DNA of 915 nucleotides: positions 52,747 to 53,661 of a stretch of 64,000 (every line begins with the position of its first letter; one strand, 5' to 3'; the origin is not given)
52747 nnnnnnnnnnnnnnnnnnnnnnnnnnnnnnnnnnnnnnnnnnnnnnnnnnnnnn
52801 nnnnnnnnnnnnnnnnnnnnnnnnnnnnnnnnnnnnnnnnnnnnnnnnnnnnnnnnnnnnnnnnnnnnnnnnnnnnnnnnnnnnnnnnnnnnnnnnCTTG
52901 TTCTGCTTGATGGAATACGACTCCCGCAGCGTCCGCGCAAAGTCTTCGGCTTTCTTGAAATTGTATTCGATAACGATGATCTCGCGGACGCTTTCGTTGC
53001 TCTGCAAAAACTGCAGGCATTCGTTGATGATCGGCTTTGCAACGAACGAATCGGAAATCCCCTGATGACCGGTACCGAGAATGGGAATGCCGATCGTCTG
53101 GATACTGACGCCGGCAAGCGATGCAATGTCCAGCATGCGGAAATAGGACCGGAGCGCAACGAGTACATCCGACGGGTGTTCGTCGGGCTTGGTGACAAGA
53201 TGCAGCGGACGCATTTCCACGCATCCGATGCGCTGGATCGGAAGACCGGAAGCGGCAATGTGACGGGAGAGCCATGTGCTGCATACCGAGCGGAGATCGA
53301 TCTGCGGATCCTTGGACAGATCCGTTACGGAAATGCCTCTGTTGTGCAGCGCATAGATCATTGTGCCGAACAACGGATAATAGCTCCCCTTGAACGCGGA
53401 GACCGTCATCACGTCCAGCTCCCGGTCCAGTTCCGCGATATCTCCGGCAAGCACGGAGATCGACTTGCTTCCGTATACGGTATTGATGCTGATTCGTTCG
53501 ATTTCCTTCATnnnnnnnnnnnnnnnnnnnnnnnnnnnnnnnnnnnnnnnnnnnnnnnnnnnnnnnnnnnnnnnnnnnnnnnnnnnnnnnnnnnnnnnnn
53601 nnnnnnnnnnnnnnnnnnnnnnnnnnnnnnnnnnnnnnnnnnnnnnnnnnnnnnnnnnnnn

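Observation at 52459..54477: LUD / MazG-like / macro-like-TIR operon: candidate NAD- or ADP-ribose-based defence or signalling module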

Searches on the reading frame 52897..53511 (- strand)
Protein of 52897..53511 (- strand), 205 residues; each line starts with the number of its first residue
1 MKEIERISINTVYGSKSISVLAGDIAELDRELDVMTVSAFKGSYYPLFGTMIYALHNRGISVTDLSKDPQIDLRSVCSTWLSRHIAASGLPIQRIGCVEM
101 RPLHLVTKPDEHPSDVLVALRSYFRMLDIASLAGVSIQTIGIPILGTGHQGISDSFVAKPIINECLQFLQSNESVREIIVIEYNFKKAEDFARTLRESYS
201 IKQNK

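Call 49: search_protein_representatives(alignment_id=A3)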
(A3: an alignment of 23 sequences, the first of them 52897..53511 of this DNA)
Query: 23 sequences, 206 profile positions. Proteins with E-value up to 0.001 (for the whole library): 874; up to 1e-10: 591; up to 1e-30: 95. The best 150 are listed.
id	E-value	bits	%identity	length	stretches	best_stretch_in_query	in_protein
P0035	2.2e-91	321.4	-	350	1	1-205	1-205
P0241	4.5e-86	304.0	-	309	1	1-205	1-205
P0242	4.7e-85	300.7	-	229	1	1-205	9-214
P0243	2.6e-78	278.7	-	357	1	1-205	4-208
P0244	7.2e-74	264.2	-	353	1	1-205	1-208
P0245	8.5e-72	257.4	-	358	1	2-205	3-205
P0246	4.0e-71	255.2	-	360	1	1-205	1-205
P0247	1.3e-70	253.6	-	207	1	1-203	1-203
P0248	2.4e-68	246.1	-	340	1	1-204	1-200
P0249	3.6e-68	245.6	-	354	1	1-205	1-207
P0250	1.1e-66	240.7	-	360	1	1-203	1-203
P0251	8.5e-65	234.5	-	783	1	1-204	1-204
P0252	9.1e-65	234.4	-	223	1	1-205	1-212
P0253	6.9e-63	228.3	-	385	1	1-199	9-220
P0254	1.7e-61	223.7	-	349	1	1-204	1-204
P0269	2.9e-47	177.3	-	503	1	7-205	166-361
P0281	4.7e-40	153.7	-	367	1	1-197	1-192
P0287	1.7e-38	148.6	-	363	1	2-196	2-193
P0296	4.8e-36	140.6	-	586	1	8-199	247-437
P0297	8.4e-36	139.8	-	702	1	1-202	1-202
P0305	4.3e-34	134.2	-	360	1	3-196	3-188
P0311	2.0e-33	132.1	-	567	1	13-202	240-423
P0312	2.1e-33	132.0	-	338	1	2-197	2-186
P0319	7.4e-32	127.0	-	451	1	7-198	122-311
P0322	1.5e-31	125.9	-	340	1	1-198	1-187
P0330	4.0e-31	124.5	-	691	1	1-201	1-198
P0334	6.0e-31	124.0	-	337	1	1-193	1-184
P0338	3.0e-30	121.7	-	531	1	11-203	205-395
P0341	3.4e-30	121.5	-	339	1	1-198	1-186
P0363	1.9e-28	115.8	-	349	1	1-197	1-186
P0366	3.6e-28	114.9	-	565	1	7-201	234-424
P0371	6.1e-28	114.2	-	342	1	1-195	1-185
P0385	4.2e-27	111.4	-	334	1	1-195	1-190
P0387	4.8e-27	111.2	-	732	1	15-196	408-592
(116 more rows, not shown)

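Call 51: search_protein_families(library=pfam, proteins=[P0251, P0297, P0330, P0269, P0296, P0311, P0387, P0319, P0338, P0366], max_evalue=0.001)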
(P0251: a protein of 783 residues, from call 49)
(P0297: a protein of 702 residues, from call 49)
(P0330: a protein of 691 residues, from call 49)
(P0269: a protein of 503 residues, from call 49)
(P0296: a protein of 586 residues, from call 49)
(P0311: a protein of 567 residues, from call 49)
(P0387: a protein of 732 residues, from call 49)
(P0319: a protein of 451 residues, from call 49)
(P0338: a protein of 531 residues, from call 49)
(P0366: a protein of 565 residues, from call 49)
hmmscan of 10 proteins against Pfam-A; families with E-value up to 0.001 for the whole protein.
P0251 (783 aa): 5 families
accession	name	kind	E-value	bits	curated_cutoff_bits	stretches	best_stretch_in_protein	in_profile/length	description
PF13676.11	TIR_2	-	6.6e-35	120.7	28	2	224-332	2-109/122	TIR domain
PF01582.25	TIR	-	2.1e-08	34.6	21.3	1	230-296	13-81/179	TIR domain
PF08937.16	ThsB_TIR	-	7.6e-07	29.9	21.2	0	227-296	4-84/100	Thoeris protein ThsB, TIR-like domain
PF13248.11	Zn_ribbon_3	-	2.5e-05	24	27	1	495-519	2-26/26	zinc-ribbon domain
PF13240.11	Zn_Ribbon_1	-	0.00012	22.2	25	1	497-519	1-23/23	zinc-ribbon domain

P0297 (702 aa): 1 family
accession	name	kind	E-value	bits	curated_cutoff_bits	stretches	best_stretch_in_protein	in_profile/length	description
PF13676.11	TIR_2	-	4.6e-20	72.8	28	1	588-693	2-104/122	TIR domain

P0330 (691 aa): 1 family
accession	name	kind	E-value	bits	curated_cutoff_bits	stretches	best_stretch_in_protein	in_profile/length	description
PF13676.11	TIR_2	-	1.6e-25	90.4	28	2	577-682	2-104/122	TIR domain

P0269 (503 aa): 2 families
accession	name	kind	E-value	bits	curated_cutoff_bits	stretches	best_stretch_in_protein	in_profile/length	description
PF08837.16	DUF1810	-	9.3e-49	165.2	25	1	5-142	2-136/136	Protein of unknown function (DUF1810)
PF13676.11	TIR_2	-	1.8e-12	48.2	28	1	377-485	2-108/122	TIR domain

P0296 (586 aa): 2 families
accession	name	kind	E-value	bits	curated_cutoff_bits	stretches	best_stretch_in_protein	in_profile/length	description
PF13676.11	TIR_2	-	1.4e-16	61.5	28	1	447-535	1-93/122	TIR domain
PF08937.16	ThsB_TIR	-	0.00028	21.7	21.2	0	472-529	39-91/100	Thoeris protein ThsB, TIR-like domain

P0311 (567 aa): 1 family
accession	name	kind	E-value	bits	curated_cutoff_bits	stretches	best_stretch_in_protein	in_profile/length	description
PF13676.11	TIR_2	-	9.8e-15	55.6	28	1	429-516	1-92/122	TIR domain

P0387 (732 aa): 4 families
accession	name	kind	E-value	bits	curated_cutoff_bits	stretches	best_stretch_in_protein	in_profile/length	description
PF00012.26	HSP70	-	2.8e-110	369.8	20.6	1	2-347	1-373/599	Hsp70 protein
PF13676.11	TIR_2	-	4.7e-18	66.3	28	1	603-694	1-95/122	TIR domain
PF06723.19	MreB_Mbl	-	4.2e-14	52.6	27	1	92-351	74-324/327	MreB/Mbl protein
PF01582.25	TIR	-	9.6e-05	22.7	21.3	1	603-679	4-82/179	TIR domain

P0319 (451 aa): 3 families
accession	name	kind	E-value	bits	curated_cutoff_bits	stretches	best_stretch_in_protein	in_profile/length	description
PF13676.11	TIR_2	-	2.1e-15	57.7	28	1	323-411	1-93/122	TIR domain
PF08937.16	ThsB_TIR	-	0.00023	21.9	21.2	0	361-409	47-95/100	Thoeris protein ThsB, TIR-like domain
PF06013.18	WXG100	-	0.00079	20.1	27.3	0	44-88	9-51/86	Proteins of 100 residues with WXG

P0338 (531 aa): 2 families
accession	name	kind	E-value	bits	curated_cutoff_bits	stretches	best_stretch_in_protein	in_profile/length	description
PF13676.11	TIR_2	-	3.5e-15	57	28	1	402-488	2-92/122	TIR domain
PF08937.16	ThsB_TIR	-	0.00056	20.7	21.2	0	441-484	49-92/100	Thoeris protein ThsB, TIR-like domain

P0366 (565 aa): 2 families
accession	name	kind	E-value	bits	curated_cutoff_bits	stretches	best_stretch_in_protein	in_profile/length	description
PF13676.11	TIR_2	-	5.8e-17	62.8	28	1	434-521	1-92/122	TIR domain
PF08937.16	ThsB_TIR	-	0.00049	20.9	21.2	0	475-515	50-90/100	Thoeris protein ThsB, TIR-like domain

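Call 53: search_protein_families(library=pfam, alignment_id=A4, max_evalue=0.001)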
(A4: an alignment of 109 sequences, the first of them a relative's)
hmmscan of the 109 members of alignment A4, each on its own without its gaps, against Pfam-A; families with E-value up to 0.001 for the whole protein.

A. member 1, P0241 (309 aa): 2 families
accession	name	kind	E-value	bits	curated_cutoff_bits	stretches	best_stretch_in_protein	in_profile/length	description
PF13676.11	TIR_2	-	2.1e-06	28.7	28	1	223-259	2-38/122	TIR domain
PF00404.24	Dockerin_1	-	4.7e-05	23.9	22.9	1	255-302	10-57/57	Dockerin type I domain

B. families by the number of members that match (of 109 scanned): 10 families
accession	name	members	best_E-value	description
PF13676.11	TIR_2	58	6.2e-29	TIR domain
PF13643.11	DUF4145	42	1e-08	Domain of unknown function (DUF4145)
PF01582.25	TIR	30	1e-10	TIR domain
PF08937.16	ThsB_TIR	22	1.2e-07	Thoeris protein ThsB, TIR-like domain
PF13240.11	Zn_Ribbon_1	5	3e-07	zinc-ribbon domain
PF10137.14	CAP12-PCTIR_TIR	4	0.00021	CAP12/Pycsar effector protein, TIR domain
PF01661.27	Macro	1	2.4e-30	Macro domain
PF00404.24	Dockerin_1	1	4.7e-05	Dockerin type I domain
PF12773.13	DZR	1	6.2e-05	Double zinc ribbon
PF03129.25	HGTP_anticodon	1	0.0002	Anticodon binding domain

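Call 54: search_protein_families(library=pfam, proteins=[P0281, P0287, P0305, P0312, P0322, P0334, P0341, P0363, P0371, P0385], max_evalue=0.01)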
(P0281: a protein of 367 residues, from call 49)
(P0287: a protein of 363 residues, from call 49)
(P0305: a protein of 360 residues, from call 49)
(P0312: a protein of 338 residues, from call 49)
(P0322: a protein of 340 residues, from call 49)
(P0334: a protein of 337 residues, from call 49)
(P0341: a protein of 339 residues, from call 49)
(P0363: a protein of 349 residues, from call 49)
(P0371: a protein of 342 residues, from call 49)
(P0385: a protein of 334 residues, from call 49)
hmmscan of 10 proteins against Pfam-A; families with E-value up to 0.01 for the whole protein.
P0281 (367 aa): 1 family
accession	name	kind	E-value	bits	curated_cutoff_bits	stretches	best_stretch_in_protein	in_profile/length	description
PF13643.11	DUF4145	-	5.7e-06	26.8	23.1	1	264-329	16-73/88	Domain of unknown function (DUF4145)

P0287 (363 aa): 1 family
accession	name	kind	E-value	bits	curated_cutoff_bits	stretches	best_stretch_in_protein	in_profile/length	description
PF13643.11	DUF4145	-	5e-05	23.7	23.1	1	266-331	16-74/88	Domain of unknown function (DUF4145)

P0305 (360 aa): 1 family
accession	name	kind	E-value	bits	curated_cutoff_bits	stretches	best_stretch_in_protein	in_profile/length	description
PF13643.11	DUF4145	-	1e-07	32.3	23.1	1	255-314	16-74/88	Domain of unknown function (DUF4145)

P0312 (338 aa): 1 family
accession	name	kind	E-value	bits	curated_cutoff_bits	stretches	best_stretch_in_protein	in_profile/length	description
PF13643.11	DUF4145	-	0.00011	22.6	23.1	1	248-302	18-72/88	Domain of unknown function (DUF4145)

P0322 (340 aa): 1 family
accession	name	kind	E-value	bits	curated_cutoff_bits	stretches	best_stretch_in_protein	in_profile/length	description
PF13643.11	DUF4145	-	5e-05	23.7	23.1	1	246-304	18-74/88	Domain of unknown function (DUF4145)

P0334 (337 aa): 0 families

P0341 (339 aa): 1 family
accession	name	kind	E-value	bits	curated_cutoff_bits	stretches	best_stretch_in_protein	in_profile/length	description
PF13643.11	DUF4145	-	1.2e-06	28.9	23.1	1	247-304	18-74/88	Domain of unknown function (DUF4145)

P0363 (349 aa): 1 family
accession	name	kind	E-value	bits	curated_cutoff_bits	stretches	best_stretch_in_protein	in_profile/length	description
PF13643.11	DUF4145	-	2e-07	31.4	23.1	1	243-303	15-73/88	Domain of unknown function (DUF4145)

P0371 (342 aa): 1 family
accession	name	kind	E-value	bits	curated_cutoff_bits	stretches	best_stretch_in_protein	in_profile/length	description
PF13643.11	DUF4145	-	1.3e-05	25.6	23.1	1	240-304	11-73/88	Domain of unknown function (DUF4145)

P0385 (334 aa): 2 families
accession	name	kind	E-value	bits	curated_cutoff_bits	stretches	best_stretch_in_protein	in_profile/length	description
PF13676.11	TIR_2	-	2e-17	64.3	28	1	203-290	1-92/122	TIR domain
PF08937.16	ThsB_TIR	-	1.2e-07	32.5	21.2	1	204-285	1-91/100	Thoeris protein ThsB, TIR-like domain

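Call 58: search_solved_structures(query=A3, max_evalue=10, show_alignments=4)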
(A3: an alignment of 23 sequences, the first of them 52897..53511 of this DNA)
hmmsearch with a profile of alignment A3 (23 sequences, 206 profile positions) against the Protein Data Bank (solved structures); distinct sequences matched with E-value up to 10: 5.
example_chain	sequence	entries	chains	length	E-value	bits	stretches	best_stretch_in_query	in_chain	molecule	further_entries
3vfq_A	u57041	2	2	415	0.012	18.4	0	135-181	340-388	Poly [ADP-ribose] polymerase 14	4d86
6wvs_A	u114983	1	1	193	0.037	16.8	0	3-61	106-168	DeNovoTIM15 hyperstable de novo TIM barrel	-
6yqx_A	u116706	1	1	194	0.11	15.4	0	3-62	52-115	de novo designed TIM barrel DeNovoTIM13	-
6pz2_A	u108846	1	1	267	0.42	13.4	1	105-150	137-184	Dihydropteroate synthase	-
1io0_A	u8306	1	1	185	0.47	13.2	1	158-198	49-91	TROPOMODULIN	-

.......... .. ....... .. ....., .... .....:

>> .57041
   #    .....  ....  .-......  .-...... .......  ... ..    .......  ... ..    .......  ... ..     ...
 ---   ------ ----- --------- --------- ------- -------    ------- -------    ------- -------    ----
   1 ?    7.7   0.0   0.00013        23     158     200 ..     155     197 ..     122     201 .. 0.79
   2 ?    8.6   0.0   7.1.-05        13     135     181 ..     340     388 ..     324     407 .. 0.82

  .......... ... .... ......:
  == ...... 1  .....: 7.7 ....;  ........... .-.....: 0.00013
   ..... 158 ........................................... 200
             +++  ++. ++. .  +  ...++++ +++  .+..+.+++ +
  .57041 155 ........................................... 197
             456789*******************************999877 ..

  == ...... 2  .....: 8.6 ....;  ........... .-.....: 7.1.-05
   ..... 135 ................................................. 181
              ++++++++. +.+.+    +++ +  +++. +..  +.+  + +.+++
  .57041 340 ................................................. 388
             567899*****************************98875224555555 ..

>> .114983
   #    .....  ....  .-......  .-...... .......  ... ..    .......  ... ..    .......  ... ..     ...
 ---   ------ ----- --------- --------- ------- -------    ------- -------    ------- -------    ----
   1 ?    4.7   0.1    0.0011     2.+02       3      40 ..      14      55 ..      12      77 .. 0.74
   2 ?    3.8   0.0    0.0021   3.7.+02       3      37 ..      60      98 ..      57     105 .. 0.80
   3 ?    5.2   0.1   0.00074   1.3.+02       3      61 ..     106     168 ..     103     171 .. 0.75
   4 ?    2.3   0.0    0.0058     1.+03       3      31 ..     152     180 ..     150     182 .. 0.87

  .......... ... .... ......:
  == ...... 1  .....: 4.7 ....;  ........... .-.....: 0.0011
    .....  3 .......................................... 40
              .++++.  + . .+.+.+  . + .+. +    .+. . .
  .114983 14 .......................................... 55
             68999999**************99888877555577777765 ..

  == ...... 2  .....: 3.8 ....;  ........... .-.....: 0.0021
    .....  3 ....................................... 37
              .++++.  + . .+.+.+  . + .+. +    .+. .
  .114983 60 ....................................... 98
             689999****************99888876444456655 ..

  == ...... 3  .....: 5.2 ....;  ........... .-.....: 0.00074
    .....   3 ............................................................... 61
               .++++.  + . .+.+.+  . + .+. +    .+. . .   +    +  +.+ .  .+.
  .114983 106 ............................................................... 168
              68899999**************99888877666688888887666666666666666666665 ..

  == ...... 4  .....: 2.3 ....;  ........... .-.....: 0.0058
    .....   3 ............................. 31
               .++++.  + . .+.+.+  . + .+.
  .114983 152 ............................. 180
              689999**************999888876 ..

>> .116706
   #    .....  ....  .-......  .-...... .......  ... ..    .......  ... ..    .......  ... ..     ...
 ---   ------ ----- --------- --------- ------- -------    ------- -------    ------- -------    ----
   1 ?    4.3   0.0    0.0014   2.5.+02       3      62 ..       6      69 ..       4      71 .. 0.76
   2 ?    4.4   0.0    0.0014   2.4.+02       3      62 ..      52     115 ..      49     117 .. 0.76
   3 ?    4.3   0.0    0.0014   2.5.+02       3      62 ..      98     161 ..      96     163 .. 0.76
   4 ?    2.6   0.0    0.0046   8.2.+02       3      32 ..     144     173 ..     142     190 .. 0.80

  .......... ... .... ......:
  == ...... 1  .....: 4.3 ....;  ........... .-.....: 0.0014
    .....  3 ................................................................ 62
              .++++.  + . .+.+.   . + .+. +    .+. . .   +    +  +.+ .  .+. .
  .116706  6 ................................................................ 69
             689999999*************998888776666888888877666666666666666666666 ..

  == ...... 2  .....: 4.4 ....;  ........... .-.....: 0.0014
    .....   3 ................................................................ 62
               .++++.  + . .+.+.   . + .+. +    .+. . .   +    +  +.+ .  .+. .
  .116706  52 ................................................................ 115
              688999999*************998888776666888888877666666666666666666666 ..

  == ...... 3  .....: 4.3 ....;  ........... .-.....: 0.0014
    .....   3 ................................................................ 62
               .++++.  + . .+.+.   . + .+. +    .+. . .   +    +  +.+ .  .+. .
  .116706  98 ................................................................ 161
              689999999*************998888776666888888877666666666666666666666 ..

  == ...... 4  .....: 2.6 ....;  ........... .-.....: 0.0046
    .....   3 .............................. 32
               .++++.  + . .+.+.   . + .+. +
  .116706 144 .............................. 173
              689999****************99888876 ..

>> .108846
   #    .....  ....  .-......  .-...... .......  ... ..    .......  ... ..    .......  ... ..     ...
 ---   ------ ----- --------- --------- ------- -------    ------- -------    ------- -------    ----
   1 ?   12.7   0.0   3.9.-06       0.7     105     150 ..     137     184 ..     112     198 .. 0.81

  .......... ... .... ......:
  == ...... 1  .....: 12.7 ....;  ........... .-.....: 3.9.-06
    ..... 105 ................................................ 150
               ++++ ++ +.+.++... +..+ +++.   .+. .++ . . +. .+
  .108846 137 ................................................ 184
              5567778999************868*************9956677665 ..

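Call 64: find_encoding_contigs(protein=P0305, flank=6000, max_places=4)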
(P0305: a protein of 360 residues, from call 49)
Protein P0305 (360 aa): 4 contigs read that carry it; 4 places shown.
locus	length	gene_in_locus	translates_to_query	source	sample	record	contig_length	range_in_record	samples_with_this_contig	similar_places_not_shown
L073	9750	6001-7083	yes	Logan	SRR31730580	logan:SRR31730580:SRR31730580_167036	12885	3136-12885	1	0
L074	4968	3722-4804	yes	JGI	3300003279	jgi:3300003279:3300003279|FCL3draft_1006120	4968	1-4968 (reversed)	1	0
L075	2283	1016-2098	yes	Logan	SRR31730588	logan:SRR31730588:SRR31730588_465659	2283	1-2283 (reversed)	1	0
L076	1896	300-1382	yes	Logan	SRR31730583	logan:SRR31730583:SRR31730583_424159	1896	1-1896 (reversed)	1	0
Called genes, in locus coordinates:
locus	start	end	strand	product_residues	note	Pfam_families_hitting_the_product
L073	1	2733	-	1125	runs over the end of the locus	PF00270:DEAD (faint), PF13091:PLDc_2 (weak), PF00176:SNF2-rel_dom (faint), PF04851:ResIII (faint), PF00271:Helicase_C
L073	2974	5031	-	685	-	PF03571:Peptidase_M49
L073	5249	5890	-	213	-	PF00092:VWA (weak), PF13519:VWA_2 (weak)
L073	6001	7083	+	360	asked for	PF13643:DUF4145 (weak)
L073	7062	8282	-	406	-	-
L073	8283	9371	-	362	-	-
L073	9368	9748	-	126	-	?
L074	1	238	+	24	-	?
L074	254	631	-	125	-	PF13366:PDDEXK_3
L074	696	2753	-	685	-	PF03571:Peptidase_M49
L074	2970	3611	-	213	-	PF00092:VWA (weak), PF13519:VWA_2 (weak)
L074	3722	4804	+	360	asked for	PF13643:DUF4145 (weak)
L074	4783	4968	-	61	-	?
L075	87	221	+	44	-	-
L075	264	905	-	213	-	PF00092:VWA (weak), PF13519:VWA_2 (weak)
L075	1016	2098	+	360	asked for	PF13643:DUF4145 (weak)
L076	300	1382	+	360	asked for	PF13643:DUF4145 (weak)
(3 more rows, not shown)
